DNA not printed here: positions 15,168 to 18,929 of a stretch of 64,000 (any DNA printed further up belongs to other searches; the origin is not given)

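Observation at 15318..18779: Gene B architecture: putative nuclease fold plus a non-canonical P-loop NTPase in one 1153-aa protein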

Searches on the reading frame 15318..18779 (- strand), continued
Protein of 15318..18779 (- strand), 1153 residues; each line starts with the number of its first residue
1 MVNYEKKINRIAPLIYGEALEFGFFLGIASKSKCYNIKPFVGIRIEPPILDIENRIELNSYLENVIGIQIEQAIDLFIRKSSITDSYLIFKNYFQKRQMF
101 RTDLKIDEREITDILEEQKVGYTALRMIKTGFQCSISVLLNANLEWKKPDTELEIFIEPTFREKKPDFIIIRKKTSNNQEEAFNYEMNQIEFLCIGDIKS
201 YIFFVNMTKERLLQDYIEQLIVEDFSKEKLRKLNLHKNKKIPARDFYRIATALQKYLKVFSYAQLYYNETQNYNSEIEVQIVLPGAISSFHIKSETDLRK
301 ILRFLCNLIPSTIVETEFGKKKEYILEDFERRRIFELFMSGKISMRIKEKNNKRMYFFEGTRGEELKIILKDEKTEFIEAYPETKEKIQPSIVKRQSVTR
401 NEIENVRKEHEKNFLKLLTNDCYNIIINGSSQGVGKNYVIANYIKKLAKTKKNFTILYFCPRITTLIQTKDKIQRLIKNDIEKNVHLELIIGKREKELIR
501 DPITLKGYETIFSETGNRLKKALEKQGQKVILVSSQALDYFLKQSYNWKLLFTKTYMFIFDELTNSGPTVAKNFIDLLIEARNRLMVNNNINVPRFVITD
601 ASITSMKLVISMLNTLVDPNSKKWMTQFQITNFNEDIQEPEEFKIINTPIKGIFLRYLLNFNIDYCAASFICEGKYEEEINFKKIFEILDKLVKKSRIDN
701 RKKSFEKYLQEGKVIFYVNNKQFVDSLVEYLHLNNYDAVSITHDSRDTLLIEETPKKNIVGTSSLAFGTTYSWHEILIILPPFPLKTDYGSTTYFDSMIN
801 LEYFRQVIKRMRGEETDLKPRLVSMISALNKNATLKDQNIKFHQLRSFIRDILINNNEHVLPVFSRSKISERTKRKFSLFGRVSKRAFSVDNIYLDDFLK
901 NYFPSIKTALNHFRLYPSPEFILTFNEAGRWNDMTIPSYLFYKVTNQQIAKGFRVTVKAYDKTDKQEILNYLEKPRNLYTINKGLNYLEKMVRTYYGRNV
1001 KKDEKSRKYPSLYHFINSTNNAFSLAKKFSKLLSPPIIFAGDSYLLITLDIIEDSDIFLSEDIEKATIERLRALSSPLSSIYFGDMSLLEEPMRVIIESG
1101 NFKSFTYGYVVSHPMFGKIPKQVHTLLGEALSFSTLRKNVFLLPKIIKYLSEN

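Call 101: search_protein_families(library=padloc, alignment_id=A3, max_evalue=1)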
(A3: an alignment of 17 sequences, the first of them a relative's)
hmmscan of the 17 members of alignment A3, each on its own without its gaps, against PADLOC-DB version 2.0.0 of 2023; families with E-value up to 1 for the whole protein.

A. member 1, P0001 (1153 aa): 0 families

B. families by the number of members that match (of 17 scanned): 4 families
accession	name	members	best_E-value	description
PDLC00937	Cas3d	2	0.00099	"CRISPR-associated helicase Cas3, subtype CYANO"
PDLC01323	Cas3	1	3.9e-05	CAS-I-D; effector_G3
PDLC03729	oMTase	1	0.0027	orphan methyltransferase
PDLC01260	Csm2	1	0.03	CAS-III-A; effector_SS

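Call 105: search_dna_similar(query=P0001, collection=plasmids, mode=protein, max_evalue=0.001, max_rows=10)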
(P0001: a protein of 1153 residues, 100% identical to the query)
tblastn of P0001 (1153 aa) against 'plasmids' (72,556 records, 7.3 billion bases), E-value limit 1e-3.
No match.

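Call 106: search_dna_similar(query=P0001, collection=phages, mode=protein, max_evalue=0.001, max_rows=10)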
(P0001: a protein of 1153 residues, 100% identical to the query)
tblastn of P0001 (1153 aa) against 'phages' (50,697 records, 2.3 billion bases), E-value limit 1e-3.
No match.

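Call 107: list_cluster_members(proteins=[P0004, P0005, P0007, P0009, P0011, P0013, P0010, P0012, P0018, P0020])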
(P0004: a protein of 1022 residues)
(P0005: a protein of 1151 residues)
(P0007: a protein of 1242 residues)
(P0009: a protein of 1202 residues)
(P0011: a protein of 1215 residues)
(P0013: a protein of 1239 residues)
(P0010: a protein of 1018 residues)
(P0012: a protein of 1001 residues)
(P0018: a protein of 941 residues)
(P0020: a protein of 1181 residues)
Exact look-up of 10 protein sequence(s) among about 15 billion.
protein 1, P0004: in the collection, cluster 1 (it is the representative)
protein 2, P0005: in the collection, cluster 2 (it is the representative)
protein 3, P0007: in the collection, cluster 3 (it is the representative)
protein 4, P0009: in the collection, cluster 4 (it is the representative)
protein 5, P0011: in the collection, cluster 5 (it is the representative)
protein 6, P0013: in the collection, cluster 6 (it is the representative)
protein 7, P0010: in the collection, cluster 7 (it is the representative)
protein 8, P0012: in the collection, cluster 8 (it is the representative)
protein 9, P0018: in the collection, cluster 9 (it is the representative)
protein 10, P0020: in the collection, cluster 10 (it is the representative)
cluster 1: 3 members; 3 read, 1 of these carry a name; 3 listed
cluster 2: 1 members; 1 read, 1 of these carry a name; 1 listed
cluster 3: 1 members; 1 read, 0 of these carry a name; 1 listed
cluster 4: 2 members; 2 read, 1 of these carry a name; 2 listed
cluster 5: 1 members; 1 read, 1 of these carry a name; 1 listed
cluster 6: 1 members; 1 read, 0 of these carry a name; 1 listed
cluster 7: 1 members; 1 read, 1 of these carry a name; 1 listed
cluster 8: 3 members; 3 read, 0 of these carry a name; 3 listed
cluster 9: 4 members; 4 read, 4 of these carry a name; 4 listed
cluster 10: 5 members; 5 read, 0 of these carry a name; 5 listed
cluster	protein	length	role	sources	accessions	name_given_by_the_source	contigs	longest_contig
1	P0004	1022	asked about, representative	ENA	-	-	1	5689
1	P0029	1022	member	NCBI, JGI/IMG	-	hypothetical protein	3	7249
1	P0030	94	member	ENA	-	-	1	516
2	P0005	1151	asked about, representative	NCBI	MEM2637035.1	MAG: hypothetical protein QXL15_01660 [Candidatus Korarchaeota archaeon]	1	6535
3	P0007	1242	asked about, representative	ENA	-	-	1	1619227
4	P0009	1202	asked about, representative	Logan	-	-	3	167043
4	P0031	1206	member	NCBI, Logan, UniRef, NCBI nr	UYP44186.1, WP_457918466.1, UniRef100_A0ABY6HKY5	hypothetical protein NEF87_000471 [Candidatus Lokiarchaeum ossiferum] | Helicase ATP-binding domain-containing protein n=1 Tax=Candidatus Lokiarchaeum ossiferum ... | hypothetical protein NEF87_000471 [Candidatus Lokiarchaeum sp. B-35]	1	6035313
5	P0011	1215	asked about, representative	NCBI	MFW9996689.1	MAG: hypothetical protein ACFFD4_31900 [Candidatus Odinarchaeota archaeon]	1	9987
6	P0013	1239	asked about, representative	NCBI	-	-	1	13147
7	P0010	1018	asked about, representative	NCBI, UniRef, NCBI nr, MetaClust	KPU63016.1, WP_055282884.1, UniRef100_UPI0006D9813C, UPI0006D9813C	hypothetical protein EP1X_06575 [Thermococcus sp. EP1] | DEAD/DEAH box helicase family protein n=1 Tax=Thermococcus sp. EP1 TaxID=1591054 ... | DEAD/DEAH box helicase family protein [Thermococcus sp. EP1]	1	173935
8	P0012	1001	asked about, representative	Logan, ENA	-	-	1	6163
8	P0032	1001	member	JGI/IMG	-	-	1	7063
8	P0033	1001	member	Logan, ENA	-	-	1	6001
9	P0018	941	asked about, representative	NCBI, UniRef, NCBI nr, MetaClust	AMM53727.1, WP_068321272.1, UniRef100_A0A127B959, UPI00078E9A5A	DEAD/DEAH box helicase family protein [Pyrococcus kukulkanii] | Uncharacterized protein n=1 Tax=Pyrococcus kukulkanii TaxID=1609559 RepID=A0A127B959_9EURY | hypothetical protein [Pyrococcus kukulkanii]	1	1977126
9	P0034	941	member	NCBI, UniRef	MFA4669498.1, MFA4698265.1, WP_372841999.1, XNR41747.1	hypothetical protein QDY65_02920 [Pyrococcus kukulkanii] | hypothetical protein n=1 Tax=Pyrococcus kukulkanii TaxID=1609559 RepID=UPI003568F7B5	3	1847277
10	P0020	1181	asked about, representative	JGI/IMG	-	-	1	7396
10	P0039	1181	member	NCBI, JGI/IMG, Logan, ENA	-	-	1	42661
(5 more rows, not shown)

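Call 108: find_encoding_contigs(protein=P0018, flank=10000, max_places=3)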
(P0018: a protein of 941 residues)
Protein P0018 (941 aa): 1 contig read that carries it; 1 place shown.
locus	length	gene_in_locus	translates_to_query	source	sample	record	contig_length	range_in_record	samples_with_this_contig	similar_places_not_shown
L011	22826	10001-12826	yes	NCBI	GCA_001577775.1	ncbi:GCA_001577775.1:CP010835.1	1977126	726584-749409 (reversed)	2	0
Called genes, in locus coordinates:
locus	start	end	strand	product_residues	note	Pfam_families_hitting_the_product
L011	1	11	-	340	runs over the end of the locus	PF01435:Peptidase_M48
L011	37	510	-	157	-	PF01467:CTP_transf_like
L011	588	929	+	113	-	-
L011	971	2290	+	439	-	PF13380:CoA_binding_2, PF13607:Succ_CoA_lig, PF19045:Ligase_CoA_2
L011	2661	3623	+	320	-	PF04055:Radical_SAM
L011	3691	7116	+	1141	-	PF14890:Intein_splicing, PF14528:LAGLIDADG_3, PF00009:GTP_EFTU, PF03144:GTP_EFTU_D2, PF11987:IF-2, PF14578:GTP_EFTU_D4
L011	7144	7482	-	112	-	-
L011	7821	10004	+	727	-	-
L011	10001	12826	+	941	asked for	-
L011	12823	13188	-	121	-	PF00543:P-II (weak), PF02641:DUF190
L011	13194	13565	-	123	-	PF02537:CRCB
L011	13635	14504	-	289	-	PF01435:Peptidase_M48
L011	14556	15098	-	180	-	PF00004:AAA (weak), PF01712:dNK (faint), PF02224:Cytidylate_kin (faint), PF13189:Cytidylate_kin2 (faint), PF13207:AAA_17, PF13238:AAA_18, PF13401:AAA_22 (faint), PF13521:AAA_28 (faint), +2 more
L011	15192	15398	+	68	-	-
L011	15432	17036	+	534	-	PF02543:Carbam_trans_N, PF16861:Carbam_trans_C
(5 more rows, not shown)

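Call 109: find_encoding_contigs(protein=P0010, flank=10000, max_places=2)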
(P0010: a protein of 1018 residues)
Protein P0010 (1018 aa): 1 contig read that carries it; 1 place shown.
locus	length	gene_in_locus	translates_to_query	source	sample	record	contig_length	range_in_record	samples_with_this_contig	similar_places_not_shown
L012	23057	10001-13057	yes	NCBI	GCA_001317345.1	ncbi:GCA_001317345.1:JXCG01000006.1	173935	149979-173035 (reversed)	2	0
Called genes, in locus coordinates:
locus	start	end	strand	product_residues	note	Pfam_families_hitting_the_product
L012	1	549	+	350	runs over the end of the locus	PF08240:ADH_N, PF16912:Glu_dehyd_C, PF00107:ADH_zinc_N, PF13602:ADH_zinc_N_2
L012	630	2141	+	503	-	PF01409:tRNA-synt_2d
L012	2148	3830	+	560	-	PF18262:PhetRS_B1 (faint), PF03483:B3_4, PF03484:B5, PF01409:tRNA-synt_2d (weak), PF17759:tRNA_synthFbeta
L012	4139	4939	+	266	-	PF01416:PseudoU_synth_1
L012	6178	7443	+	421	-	PF20695:UbiD_N, PF01977:UbiD, PF20696:UbiD_C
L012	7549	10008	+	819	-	-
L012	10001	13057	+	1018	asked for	PF04851:ResIII (weak)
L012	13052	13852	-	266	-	PF01488:Shikimate_DH (weak), PF02558:ApbA, PF02826:2-Hacid_dh_C, PF03446:NAD_binding_2, PF03807:F420_oxidored, PF07991:KARI_N, PF02153:PDH_N (weak), PF14748:P5CR_dimer, +2 more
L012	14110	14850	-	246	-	PF00702:Hydrolase (weak)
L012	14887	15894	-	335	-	PF00155:Aminotran_1_2, PF01053:Cys_Met_Meta_PP (weak), PF04864:Alliinase_C (weak)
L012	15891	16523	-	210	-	PF01502:PRA-CH, PF01503:PRA-PH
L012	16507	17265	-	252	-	PF00977:His_biosynth, PF01207:Dus (weak), PF05690:ThiG (faint), PF02581:TMP-TENI (faint), PF01180:DHO_dh (faint), PF03060:NMO (weak)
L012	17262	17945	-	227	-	PF00977:His_biosynth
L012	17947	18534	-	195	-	PF00117:GATase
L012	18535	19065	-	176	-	PF00475:IGPD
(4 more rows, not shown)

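Call 119: find_encoding_contigs(protein=P0007, flank=8000, max_places=2)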
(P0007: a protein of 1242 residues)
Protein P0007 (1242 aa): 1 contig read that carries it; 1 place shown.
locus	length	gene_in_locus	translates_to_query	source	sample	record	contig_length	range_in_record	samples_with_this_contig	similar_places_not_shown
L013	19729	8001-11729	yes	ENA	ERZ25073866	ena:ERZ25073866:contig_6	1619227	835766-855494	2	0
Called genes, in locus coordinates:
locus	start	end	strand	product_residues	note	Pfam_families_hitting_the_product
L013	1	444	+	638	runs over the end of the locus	PF01935:DUF87, PF05872:HerA_C (faint), PF10412:TrwB_AAD_bind (weak)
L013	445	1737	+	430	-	PF00149:Metallophos, PF12850:Metallophos_2 (faint)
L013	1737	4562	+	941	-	PF02463:SMC_N, PF13304:AAA_21 (faint), PF13476:AAA_23, PF13514:AAA_27 (weak)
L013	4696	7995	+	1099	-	-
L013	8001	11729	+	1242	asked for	-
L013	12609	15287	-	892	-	PF13424:TPR_12 (faint)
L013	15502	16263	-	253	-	PF10040:CRISPR_Cas6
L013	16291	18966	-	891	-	PF04851:ResIII, PF00270:DEAD, PF00271:Helicase_C (weak), PF22590:Cas3-like_C_2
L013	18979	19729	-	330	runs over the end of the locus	PF09704:Cas_Cas5d (weak)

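Call 120: find_encoding_contigs(protein=P0039, flank=8000, max_places=2)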
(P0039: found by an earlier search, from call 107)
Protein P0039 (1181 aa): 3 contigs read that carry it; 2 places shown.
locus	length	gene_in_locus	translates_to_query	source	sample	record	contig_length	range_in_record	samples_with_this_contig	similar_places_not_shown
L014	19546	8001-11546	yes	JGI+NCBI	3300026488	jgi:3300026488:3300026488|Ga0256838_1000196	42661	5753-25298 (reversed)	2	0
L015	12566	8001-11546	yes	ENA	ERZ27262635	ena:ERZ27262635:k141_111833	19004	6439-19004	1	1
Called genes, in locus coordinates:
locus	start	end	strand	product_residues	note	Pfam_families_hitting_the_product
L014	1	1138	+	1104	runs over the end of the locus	PF04465:DUF499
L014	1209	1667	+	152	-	-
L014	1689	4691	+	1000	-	PF00176:SNF2-rel_dom, PF00270:DEAD, PF04851:ResIII, PF00271:Helicase_C, PF13020:NOV_C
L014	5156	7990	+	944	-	-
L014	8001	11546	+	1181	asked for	-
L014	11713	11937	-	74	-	PF01867:Cas_Cas1 (weak)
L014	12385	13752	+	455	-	PF00587:tRNA-synt_2b, PF03129:HGTP_anticodon, PF09181:ProRS-C_2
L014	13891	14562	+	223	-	PF00227:Proteasome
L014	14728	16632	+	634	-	PF17214:KH_TffA, PF00753:Lactamase_B, PF16661:Lactamase_B_6, PF23023:Anti-Pycsar_Apyc1 (weak), PF12706:Lactamase_B_2, PF10996:Beta-Casp, PF07521:RMMBL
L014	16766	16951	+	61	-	PF01907:Ribosomal_L37e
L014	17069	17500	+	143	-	PF01873:eIF-5_eIF-2B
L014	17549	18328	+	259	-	-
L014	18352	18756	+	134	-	PF09974:DUF2209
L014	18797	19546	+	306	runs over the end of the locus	PF04609:MCR_C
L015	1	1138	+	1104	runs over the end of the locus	PF04465:DUF499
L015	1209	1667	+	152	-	-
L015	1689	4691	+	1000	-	PF00176:SNF2-rel_dom, PF00270:DEAD, PF04851:ResIII, PF00271:Helicase_C, PF13020:NOV_C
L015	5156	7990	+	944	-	-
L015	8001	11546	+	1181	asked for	-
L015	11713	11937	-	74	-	PF01867:Cas_Cas1 (weak)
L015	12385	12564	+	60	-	?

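Call 121: find_encoding_contigs(protein=P0011, flank=8000, max_places=2)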
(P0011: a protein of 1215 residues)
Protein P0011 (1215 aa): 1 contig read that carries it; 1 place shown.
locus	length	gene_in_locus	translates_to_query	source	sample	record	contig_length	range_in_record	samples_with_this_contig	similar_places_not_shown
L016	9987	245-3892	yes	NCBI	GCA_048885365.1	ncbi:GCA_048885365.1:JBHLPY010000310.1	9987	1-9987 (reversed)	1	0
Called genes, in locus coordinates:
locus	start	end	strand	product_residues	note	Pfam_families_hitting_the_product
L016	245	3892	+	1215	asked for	-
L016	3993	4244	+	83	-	-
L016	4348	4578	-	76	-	-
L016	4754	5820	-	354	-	PF13414:TPR_11, PF13432:TPR_16, PF13424:TPR_12, PF13432:TPR_16, PF00515:TPR_1, PF07719:TPR_2, PF13414:TPR_11, PF13432:TPR_16, +35 more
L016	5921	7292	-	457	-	PF00515:TPR_1, PF07719:TPR_2, PF13181:TPR_8, PF13414:TPR_11, PF13432:TPR_16, PF14559:TPR_19, PF00515:TPR_1, PF07719:TPR_2, +34 more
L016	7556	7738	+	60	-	PF13431:TPR_17 (faint), PF13432:TPR_16 (faint)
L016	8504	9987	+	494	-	PF04851:ResIII, PF00270:DEAD, PF00271:Helicase_C (weak)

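Call 122: find_encoding_contigs(protein=P0005, flank=8000, max_places=2)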
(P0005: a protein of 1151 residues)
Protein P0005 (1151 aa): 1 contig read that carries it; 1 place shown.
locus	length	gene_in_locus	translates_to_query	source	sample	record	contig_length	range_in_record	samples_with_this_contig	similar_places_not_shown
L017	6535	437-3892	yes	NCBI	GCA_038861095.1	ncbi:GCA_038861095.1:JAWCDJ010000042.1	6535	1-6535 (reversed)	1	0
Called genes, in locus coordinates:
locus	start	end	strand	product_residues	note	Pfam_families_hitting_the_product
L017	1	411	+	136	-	?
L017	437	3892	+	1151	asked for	-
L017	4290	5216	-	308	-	PF00070:Pyr_redox (faint), PF00890:FAD_binding_2 (faint), PF01134:GIDA (faint), PF03486:HI0933_like (faint), PF07992:Pyr_redox_2, PF12831:FAD_oxidored (faint), PF13738:Pyr_redox_3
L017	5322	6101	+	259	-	PF01163:RIO1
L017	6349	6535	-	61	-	?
